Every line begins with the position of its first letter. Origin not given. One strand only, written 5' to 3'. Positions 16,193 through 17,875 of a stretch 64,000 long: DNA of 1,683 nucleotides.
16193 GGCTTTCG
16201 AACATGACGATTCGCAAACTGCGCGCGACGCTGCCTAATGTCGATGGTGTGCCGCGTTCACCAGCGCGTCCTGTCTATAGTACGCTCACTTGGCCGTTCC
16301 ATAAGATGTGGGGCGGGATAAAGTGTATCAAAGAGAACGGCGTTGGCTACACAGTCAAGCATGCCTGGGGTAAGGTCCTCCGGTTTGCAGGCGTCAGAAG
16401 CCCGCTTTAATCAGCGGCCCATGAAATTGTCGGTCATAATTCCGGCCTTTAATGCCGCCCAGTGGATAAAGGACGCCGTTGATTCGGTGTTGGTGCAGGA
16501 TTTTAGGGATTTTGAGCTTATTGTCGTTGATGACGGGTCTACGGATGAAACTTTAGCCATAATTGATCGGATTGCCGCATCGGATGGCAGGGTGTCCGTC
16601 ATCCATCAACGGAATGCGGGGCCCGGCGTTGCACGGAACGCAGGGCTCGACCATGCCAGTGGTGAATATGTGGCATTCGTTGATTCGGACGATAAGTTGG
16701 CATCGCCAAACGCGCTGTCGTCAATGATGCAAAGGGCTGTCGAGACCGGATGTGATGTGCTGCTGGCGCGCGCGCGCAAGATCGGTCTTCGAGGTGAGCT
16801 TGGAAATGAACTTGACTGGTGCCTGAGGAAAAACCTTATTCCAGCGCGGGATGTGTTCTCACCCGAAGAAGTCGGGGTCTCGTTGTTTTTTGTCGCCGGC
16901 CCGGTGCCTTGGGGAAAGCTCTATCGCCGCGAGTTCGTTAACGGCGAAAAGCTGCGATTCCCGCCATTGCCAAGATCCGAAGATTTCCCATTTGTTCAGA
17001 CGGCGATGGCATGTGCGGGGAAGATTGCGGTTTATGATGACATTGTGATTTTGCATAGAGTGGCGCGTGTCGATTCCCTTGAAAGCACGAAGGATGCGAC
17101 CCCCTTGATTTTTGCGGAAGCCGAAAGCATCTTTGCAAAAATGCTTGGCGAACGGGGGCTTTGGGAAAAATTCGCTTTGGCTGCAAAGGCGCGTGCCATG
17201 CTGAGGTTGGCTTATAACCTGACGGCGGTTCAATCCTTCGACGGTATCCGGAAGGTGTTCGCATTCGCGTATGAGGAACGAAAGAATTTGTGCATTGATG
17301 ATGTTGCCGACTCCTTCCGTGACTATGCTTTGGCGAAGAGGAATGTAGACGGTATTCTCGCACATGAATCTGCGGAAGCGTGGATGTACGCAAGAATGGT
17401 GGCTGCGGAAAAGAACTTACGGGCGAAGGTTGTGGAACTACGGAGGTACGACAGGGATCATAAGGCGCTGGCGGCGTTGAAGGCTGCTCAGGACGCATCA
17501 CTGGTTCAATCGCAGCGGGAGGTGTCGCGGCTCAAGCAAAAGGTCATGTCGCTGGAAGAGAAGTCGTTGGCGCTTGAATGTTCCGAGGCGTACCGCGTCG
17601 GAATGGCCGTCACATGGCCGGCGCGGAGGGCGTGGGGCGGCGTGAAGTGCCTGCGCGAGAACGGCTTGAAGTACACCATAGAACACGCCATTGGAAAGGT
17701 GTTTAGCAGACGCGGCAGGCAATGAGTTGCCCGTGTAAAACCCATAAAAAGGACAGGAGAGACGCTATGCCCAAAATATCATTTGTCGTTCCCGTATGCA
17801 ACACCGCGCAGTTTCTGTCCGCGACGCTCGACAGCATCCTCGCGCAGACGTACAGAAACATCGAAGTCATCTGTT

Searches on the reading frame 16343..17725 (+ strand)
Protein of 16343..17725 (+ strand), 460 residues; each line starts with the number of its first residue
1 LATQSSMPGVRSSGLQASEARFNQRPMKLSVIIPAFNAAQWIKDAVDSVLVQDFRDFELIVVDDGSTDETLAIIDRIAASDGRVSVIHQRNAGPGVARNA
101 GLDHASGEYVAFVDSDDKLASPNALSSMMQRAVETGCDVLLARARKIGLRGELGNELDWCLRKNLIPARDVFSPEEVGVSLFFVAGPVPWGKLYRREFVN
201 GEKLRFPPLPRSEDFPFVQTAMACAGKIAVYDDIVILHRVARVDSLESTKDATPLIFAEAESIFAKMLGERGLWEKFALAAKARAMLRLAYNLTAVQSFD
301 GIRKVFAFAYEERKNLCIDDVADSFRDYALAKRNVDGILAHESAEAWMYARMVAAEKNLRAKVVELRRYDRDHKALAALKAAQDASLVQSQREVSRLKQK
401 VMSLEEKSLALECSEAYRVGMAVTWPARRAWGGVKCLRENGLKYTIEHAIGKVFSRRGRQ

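Call 7: search_protein_families(library=pfam, proteins=[window:16343-17725:+], max_evalue=0.01)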
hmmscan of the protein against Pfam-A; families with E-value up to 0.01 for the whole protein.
window:16343-17725:+ (460 aa): 5 families
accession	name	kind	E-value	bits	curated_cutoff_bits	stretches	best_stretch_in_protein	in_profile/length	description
PF00535.33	Glycos_transf_2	-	4.2e-35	121.6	23.3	1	30-148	1-119/168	Glycosyl transferase family 2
PF10111.15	Glyco_tranf_2_2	-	2.5e-14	53.8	27.3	1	30-130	1-104/276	Glycosyltransferase like family 2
PF13641.12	Glyco_tranf_2_3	-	3.4e-14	53.9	27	1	29-134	3-112/230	Glycosyltransferase like family 2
PF13704.12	Glyco_tranf_2_4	-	0.0001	23.2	27.5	1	42-124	7-89/98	Glycosyl transferase family 2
PF12804.13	NTP_transf_3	-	0.0062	17.2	27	0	79-145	55-124/160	MobA-like NTP transferase domain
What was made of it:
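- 10222..16410 (+): 2062-aa multi-enzyme (GT2, GT2, epimerase, TPP_enzyme_N, pyruvyltransferase) that ends in the shared tail with no stalk. Pfam domains (call 7).
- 16343..17725 (+): GT2 with a short (about 60 aa) helical C-terminal segment and the shared tail. Pfam GT2 (call 7).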

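Call 75: search_protein_families(library=ncbifam, proteins=[window:16421-17725:+], max_evalue=0.001)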
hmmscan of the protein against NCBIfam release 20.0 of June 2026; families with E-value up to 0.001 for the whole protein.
window:16421-17725:+ (434 aa): 26 families (the best 25 are shown)
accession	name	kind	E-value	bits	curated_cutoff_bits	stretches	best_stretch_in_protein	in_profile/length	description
NF007482.0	PRK10073.1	equivalog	5.3e-32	111.1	423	1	2-202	7-205/334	glycosyltransferase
NF047683.1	TeichurnBiosyTuaG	equivalog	1.5e-27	96.9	400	1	3-94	8-100/252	teichuronic acid biosynthesis protein TuaG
NF050050.1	ProtGlycPglI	equivalog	4.2e-25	88.8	500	1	2-108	3-110/306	GalNAc(5)-diNAcBac-PP-undecaprenol beta-1,3-glucosyltransferase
TIGR03937.1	PgaC_IcaA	equivalog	2.9e-21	75.9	422.3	1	2-105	46-149/407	poly-beta-1,6-N-acetyl-D-glucosamine synthase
NF041875.1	EPS_EpsD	equivalog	1.4e-20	74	370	1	3-117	1-115/325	exopolysaccharide biosynthesis glycosyltransferase EpsD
NF047588.1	GlcsyltransPgfSStrep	equivalog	2.1e-16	60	500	1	1-120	1-123/308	glycosyltransferase PgfS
TIGR03965.1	mycofact_glyco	equivalog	8.2e-16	57.9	280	1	3-109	76-182/467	mycofactocin biosynthesis glycosyltransferase MftF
NF053739.1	GlytfEpsEBac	equivalog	1e-13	50.9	450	1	2-91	2-93/265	glycosyltransferase EpsE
TIGR04283.1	glyco_like_mftF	equivalog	1.2e-13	51.2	182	1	3-107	1-97/221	TIGR04283 family arsenosugar biosynthesis glycosyltransferase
NF007453.0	PRK10018.1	equivalog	1.5e-13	51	382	1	3-105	8-110/280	colanic acid biosynthesis glycosyltransferase WcaA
TIGR04017.1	WcaA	equivalog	8.7e-13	48.5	495.75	1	3-104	7-108/279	colanic acid biosynthesis glycosyltransferase WcaA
NF041394.1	GtaseAglG_Halo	equivalog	1.3e-12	47.6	440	1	1-102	1-103/304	glucosyl-dolichyl phosphate glucuronosyltransferase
NF038299.1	EPS_HpsN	equivalog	1.8e-11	43.6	425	1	2-95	2-96/317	hormogonium polysaccharide biosynthesis glycosyltransferase HpsN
NF038302.1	EPS_HpsE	equivalog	1.4e-10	40.7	300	1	1-101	1-106/307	hormogonium polysaccharide biosynthesis glycosyltransferase HpsE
NF007986.1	PRK10714.1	equivalog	2.2e-09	36.8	529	1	2-114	7-122/316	undecaprenyl-phosphate 4-deoxy-4-formamido-L-arabinose transferase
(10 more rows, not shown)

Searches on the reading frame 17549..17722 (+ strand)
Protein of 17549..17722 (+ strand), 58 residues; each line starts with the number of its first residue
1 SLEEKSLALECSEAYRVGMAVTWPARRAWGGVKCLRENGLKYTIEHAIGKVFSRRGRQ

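Call 77: find_homologous_proteins(query=A4, max_evalue=0.001)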
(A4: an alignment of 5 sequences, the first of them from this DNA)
Query A4 (5 sequences) (58 aa, profile of the alignment): 16 proteins with E <= 0.001 among 74 candidates.
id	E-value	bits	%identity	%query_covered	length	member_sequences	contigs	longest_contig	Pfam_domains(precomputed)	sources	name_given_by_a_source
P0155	1.7e-25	106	75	83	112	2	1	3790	-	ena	-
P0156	3.6e-24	102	71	88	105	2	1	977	-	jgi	jgi:hypothetical protein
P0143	6.9e-24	101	73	84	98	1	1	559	-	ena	-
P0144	9.5e-24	100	73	84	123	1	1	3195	-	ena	-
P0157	9.4e-22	94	67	84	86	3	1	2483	-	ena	-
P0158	4.0e-20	89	69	78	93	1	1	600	-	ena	-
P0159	1.6e-19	87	75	55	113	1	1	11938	-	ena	-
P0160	2.3e-19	86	79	59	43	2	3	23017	-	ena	-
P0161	1.2e-18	84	70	69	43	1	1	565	-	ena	-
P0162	1.3e-18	84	68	66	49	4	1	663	-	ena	-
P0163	3.9e-17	79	68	69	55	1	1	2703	-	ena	-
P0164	7.6e-15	72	63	69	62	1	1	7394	-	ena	-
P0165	9.3e-15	72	67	72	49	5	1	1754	-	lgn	-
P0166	4.4e-14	70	63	69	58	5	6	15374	-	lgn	-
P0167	7.3e-14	69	69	62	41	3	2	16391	-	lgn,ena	-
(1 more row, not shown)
